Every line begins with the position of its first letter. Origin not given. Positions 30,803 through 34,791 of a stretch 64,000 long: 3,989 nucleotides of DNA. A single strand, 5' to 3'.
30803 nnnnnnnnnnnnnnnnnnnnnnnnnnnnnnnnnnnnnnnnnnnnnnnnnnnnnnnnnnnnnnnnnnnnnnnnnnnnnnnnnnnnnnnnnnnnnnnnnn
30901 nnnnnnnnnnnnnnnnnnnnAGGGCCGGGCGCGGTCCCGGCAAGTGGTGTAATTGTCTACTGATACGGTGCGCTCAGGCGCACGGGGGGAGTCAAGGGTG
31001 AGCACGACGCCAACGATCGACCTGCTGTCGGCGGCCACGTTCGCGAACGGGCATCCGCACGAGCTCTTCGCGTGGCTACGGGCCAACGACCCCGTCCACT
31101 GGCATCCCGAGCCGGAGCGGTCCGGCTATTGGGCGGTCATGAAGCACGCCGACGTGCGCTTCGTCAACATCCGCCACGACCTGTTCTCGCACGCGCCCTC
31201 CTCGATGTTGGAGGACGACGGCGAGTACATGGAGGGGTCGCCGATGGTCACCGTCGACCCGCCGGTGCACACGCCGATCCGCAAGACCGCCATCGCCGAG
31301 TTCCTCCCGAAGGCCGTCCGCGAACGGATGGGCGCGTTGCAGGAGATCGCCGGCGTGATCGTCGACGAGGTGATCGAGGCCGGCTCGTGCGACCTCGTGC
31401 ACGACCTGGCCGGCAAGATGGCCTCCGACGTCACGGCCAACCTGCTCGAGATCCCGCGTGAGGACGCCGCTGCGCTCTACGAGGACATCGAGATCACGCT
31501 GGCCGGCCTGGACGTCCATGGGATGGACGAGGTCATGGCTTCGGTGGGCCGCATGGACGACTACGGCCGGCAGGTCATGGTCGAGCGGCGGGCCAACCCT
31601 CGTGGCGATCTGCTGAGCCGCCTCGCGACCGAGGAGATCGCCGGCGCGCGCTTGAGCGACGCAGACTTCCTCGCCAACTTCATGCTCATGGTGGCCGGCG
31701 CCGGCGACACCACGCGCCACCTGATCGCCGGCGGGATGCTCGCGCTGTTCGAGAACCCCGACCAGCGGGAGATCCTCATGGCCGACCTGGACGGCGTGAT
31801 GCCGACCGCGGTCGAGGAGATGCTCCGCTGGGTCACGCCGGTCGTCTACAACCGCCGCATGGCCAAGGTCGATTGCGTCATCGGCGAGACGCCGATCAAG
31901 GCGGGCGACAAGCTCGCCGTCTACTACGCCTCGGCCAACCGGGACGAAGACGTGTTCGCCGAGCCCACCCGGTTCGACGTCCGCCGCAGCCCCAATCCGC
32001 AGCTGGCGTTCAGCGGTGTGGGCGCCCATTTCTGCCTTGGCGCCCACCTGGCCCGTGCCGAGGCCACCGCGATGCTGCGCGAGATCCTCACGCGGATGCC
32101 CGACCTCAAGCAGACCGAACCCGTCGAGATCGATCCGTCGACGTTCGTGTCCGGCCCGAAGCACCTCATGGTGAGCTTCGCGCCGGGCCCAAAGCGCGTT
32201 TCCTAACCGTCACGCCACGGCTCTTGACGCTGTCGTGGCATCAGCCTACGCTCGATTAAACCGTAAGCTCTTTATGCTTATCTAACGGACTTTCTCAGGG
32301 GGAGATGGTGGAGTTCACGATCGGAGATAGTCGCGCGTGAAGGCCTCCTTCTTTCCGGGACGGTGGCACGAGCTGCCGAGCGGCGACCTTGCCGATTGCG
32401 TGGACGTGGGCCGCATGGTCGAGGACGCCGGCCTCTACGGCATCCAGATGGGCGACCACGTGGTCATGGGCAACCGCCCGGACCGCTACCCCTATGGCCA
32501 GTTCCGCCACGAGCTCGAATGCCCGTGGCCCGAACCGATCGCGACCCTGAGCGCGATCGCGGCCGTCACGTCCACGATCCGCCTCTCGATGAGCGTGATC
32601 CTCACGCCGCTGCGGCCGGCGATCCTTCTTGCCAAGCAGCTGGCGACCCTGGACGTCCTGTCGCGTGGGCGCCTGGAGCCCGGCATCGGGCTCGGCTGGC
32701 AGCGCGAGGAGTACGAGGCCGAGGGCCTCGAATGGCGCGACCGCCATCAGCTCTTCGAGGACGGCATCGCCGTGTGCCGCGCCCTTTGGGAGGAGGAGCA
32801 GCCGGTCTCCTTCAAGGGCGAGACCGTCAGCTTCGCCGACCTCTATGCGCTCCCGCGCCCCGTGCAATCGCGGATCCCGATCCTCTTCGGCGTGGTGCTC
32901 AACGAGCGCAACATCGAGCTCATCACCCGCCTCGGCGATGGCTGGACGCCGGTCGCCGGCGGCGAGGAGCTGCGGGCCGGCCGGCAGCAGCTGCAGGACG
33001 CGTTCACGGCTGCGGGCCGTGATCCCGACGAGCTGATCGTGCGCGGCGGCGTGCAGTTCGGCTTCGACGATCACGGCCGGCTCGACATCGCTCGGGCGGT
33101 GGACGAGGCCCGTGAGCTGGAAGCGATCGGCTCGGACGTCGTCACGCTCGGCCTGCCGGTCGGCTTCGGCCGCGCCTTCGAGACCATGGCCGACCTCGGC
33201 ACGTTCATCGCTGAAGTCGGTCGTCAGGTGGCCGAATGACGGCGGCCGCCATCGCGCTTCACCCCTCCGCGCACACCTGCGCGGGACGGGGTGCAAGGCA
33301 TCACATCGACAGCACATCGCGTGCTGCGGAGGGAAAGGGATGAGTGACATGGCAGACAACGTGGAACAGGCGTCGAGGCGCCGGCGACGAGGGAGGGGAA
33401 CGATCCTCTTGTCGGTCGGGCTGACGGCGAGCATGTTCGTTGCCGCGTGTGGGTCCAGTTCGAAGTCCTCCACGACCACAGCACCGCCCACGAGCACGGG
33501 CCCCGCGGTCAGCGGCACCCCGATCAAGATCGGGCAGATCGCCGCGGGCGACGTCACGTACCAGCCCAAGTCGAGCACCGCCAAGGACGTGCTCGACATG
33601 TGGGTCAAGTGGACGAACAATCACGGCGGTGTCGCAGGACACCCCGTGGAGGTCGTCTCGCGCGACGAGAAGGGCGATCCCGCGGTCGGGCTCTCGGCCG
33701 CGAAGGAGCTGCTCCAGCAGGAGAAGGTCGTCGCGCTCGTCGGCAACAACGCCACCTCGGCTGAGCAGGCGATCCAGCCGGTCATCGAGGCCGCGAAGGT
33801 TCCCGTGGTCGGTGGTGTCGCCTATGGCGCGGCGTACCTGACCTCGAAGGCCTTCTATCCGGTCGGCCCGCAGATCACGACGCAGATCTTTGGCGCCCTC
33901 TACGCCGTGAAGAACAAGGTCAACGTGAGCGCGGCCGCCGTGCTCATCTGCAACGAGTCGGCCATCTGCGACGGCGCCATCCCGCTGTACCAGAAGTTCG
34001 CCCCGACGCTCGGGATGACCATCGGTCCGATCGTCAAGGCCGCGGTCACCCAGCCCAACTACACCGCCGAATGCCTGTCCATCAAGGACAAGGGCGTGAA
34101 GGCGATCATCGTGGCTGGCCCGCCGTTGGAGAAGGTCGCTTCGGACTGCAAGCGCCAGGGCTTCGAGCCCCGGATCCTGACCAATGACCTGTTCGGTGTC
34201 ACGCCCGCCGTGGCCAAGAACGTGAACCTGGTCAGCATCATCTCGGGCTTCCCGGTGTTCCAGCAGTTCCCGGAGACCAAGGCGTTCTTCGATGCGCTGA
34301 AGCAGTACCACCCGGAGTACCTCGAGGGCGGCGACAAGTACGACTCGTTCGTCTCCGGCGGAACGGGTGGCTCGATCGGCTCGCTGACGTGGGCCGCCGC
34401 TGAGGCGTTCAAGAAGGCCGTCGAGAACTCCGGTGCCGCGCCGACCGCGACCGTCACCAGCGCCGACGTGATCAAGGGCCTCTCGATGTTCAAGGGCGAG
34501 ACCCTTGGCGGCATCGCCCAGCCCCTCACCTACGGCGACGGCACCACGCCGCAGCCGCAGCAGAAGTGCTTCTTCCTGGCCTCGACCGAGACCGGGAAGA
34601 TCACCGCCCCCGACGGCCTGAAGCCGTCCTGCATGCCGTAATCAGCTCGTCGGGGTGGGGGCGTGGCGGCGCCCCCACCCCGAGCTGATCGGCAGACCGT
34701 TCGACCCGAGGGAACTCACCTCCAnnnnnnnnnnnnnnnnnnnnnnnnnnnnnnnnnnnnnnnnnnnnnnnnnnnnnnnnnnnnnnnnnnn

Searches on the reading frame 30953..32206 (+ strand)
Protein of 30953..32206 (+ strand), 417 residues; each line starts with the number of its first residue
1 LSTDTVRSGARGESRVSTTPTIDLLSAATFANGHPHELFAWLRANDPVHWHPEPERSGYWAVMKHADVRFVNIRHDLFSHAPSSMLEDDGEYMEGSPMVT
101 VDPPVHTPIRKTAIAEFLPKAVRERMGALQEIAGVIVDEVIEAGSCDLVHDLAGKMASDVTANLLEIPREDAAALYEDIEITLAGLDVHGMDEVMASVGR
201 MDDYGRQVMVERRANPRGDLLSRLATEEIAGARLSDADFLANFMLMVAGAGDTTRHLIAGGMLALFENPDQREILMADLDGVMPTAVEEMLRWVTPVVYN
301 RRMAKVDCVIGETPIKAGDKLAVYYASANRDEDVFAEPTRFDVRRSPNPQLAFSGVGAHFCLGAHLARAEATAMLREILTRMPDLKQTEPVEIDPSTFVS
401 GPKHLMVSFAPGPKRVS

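Call 5: search_protein_families(library=pfam, proteins=[window:30953-32206:+], max_evalue=0.01)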
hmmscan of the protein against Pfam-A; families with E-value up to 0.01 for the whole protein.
window:30953-32206:+ (417 aa): 1 family
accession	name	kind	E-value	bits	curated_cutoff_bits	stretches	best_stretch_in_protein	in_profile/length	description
PF00067.27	p450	-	1.1e-19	71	22.8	1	220-407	241-460/462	Cytochrome P450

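Call 23: search_protein_families(library=ncbifam, proteins=[window:30968-32206:+], max_evalue=0.00001)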
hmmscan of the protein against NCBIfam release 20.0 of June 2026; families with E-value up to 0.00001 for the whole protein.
window:30968-32206:+ (412 aa): 8 families
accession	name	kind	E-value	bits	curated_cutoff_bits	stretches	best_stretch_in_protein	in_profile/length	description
NF041802.1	P450_SolI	exception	7.7e-41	139.9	850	1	24-402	26-420/424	solanimycin biosynthesis cytochrome P450 SolI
TIGR04538.1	P450_cycloAA_1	subfamily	2.6e-39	135.2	500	1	28-404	9-394/395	cytochrome P450, cyclodipeptide synthase-associated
NF041177.1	Cyp119_Thmprot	equivalog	9.6e-39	133.2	680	1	32-401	3-363/368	cytochrome P450 Cyp119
TIGR04515.1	P450_rel_GT_act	subfamily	5.1e-34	118.3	343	1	117-386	116-368/386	P450-derived glycosyltransferase activator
NF045816.1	PentlenlactSyn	equivalog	1.2e-31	109.9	700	1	101-387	91-376/396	pentalenolactone synthase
TIGR04458.1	CYP450_TxtE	equivalog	2.6e-30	105.4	500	1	29-384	12-383/403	4-nitrotryptophan synthase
NF050147.1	aminopyruv_ApyO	equivalog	2.7e-09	36.2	525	1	207-377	205-393/444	RiPP biosynthesis cytochrome P450 ApyO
NF045812.1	PentlenOxigase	equivalog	3.1e-06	26.3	800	0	267-377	275-409/444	pentalenene oxygenase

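Call 82: search_solved_structures(query=window:30968-32206:+, max_evalue=1e-30)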
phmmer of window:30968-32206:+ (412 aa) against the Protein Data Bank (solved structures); distinct sequences matched with E-value up to 1e-30: 148 (the best 60 are shown).
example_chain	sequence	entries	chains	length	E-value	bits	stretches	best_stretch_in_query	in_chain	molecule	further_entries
8vxi_A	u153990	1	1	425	6.7e-98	331.5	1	15-407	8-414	CYP125MRCA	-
8vxg_A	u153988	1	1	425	8.4e-97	327.9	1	15-407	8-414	CYP125MRCA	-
6bld_A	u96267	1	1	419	2.6e-71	243.9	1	13-397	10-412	Cytochrome P450 268A2 Cyp268A2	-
8fjo_A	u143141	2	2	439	2.9e-70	240.5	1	34-404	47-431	Cytochrome P450 124A1, Cyp124A1 | Cytochrome P450 124A1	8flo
6cvc_A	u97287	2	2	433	3.3e-70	240.3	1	34-404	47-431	Cytochrome P450 124A1, Cyp124A1 | Cytochrome P450 124A1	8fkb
8gdi_A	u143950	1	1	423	3.5e-70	240.3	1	34-404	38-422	Cytochrome P450 124A1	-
2yoo_A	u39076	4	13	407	2.6e-67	230.8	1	11-407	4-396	P450 HEME-THIOLATE PROTEIN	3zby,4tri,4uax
6t0f_A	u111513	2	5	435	4.9e-67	229.9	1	34-403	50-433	Methyl-branched lipid omega-hydroxylase | CYP124 in complex with inhibitor compound 5'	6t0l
2wm4_A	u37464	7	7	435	4.9e-67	229.9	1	34-403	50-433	PUTATIVE CYTOCHROME P450 124 | Methyl-branched lipid omega-hydroxylase | CYP124 in complex with inhibitor carbethoxyhexyl imidazole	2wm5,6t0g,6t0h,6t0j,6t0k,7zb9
8a6w_B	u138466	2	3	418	2.3e-64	221.1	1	9-408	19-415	Steroid C26-monooxygenase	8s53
2xkr_A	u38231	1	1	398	8.9e-64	219.2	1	13-408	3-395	PUTATIVE CYTOCHROME P450 142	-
7p5t_A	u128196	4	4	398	1e-63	219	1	14-408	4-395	Steroid C26-monooxygenase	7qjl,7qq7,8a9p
7smz_A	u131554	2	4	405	1.6e-63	218.3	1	14-407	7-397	Cytochrome P450 142A3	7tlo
7sh5_A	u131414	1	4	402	2.9e-62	214.2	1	14-407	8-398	Cytochrome P450 142A3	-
5dqn_A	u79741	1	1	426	1.6e-61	211.8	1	17-406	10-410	Cytochrome P450 CYP125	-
4apy_A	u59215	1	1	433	1.8e-61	211.5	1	17-406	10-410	P450 HEME-THIOLATE PROTEIN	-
5li6_A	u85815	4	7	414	2.7e-61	211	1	16-404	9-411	Putative cytochrome P450 126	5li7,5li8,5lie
2xn8_A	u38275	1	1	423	6.7e-58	199.8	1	14-404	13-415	PUTATIVE CYTOCHROME P450 125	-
2xc3_A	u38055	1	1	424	6.7e-58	199.8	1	14-404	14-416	PUTATIVE CYTOCHROME P450 125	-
3ivy_A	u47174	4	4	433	6.8e-58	199.8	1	14-404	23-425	Cytochrome P450 CYP125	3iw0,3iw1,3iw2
2x5l_A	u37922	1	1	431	7.1e-58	199.7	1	14-404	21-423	PUTATIVE CYTOCHROME P450 125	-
2x5w_A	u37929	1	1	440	7.2e-58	199.7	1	14-404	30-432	PUTATIVE CYTOCHROME P450 125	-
6hqg_A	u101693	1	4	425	4.1e-54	187.3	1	33-402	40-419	Cytochrome P450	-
5fyf_A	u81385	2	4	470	3.5e-49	171.1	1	16-407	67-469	CYTOCHROME P450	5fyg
4l0e_A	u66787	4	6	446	4.2e-49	170.8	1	15-408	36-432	P450 monooxygenase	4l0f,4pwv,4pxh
9kki_A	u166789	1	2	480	1e-48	169.6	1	16-407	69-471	Cytochrome P450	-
8hgd_B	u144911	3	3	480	1e-48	169.6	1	16-407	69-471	Cytochrome P450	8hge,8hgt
9uy0_A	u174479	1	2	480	1.4e-48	169.1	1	16-407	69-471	Cytochrome P450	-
9ixl_B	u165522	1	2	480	3.7e-48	167.7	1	16-407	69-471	Cytochrome P450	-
3rwl_A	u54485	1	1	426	1.2e-47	166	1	6-402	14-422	Cytochrome P450 alkane hydroxylase 1 CYP153A7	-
8eul_A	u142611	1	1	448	1.8e-47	165.4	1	32-405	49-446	Cytochrome P450-terp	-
1cpt_A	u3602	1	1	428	2e-47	165.3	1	32-405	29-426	CYTOCHROME P450-TERP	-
8euh_A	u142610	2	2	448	2.4e-47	165.1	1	32-405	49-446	Cytochrome P450-terp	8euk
2wh8_A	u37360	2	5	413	4.3e-47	164.2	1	18-384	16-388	PUTATIVE CYTOCHROME P450 130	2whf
2uuq_A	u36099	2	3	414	4.3e-47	164.2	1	18-384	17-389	CYTOCHROME P450 130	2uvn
2wgy_A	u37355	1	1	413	2.7e-46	161.6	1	18-384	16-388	CYTOCHROME P450 130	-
8yhn_A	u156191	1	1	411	2.9e-46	161.5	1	29-401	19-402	Cytochrome P450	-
5ofq_A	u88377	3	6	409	1.2e-45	159.4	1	29-404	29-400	Cytochrome P450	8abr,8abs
4rm4_A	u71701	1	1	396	3.1e-45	158.1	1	29-389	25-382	Cytochrome P450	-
7ant_A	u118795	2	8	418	8.8e-45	156.6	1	16-388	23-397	Cytochrome P450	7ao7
5l90_A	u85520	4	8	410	4.8e-44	154.2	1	30-402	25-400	Cytochrome P450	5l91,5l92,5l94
2vz7_A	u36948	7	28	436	6.3e-44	153.8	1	11-402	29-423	CYTOCHROME P450 MONOOXYGENASE | CYTOCHROME P450 HYDROXYLASE PIKC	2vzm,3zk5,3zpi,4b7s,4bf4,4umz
2whw_A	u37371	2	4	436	6.3e-44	153.8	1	11-402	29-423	CYTOCHROME P450 MONOOXYGENASE | CYTOCHROME P450 HYDROXYLASE PIKC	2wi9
8gue_A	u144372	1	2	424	7.6e-44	153.5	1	11-402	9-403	Cytochrome P450 monooxygenase PikC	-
7xbm_A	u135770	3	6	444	8.2e-44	153.4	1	11-402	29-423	Cytochrome P450 monooxygenase PikC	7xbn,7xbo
2bvj_A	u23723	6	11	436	1e-43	153.1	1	11-402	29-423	CYTOCHROME P450 MONOOXYGENASE | CYTOCHROME P450 HYDROXYLASE PIKC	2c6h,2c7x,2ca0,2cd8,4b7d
6gmf_A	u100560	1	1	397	2.2e-43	152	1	28-400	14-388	Putative cytochrome P450 hydroxylase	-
9vgm_A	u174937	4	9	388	2.4e-43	151.9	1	33-380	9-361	Cytochrome P450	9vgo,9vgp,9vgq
7ayx_A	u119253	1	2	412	9.1e-43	150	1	32-402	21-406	Cytochrome P450 113A1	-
4e2p_A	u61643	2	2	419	6.5e-42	147.2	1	29-398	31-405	Cytochrome P450 107B1 (P450CVIIB1)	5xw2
8b2p_A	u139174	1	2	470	6.9e-42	147.1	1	33-404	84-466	Cytochrome P450 alkane hydroxylase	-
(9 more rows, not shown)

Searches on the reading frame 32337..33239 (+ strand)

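Call 20: search_protein_families(library=pfam, proteins=[window:32337-33239:+], max_evalue=0.001)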
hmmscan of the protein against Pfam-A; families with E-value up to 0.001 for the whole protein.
window:32337-33239:+ (300 aa): 1 family
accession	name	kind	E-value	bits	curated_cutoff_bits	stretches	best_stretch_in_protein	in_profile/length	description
PF00296.26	Bac_luciferase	-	8.8e-42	144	27.9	1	10-235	14-222/314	Luciferase-like monooxygenase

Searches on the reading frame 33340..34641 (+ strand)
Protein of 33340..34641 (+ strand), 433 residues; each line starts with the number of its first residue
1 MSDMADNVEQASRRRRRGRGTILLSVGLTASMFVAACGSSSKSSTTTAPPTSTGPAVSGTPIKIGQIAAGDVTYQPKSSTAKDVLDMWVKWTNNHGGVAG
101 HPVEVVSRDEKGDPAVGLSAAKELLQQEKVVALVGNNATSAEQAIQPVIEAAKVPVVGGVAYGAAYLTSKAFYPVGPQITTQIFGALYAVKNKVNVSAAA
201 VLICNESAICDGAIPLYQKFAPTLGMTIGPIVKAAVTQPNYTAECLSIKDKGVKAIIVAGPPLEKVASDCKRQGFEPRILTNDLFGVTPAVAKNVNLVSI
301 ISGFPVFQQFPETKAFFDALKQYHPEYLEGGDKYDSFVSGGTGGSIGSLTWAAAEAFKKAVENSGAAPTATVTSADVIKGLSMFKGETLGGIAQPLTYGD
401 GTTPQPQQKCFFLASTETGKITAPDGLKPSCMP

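Call 20: search_protein_families(library=pfam, proteins=[window:33340-34641:+], max_evalue=0.001)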
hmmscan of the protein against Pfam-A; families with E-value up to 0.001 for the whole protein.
window:33340-34641:+ (433 aa): 3 families
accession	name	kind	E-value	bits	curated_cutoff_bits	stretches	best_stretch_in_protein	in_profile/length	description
PF13458.12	Peripla_BP_6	-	6.3e-35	121.9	31.7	1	61-409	1-332/343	Periplasmic binding protein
PF13433.12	Peripla_BP_5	-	9.6e-10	38.5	27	1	75-153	14-92/363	Periplasmic binding protein domain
PF01094.35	ANF_receptor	-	1.6e-07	31.1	25.4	1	93-258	15-183/353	Receptor family ligand binding region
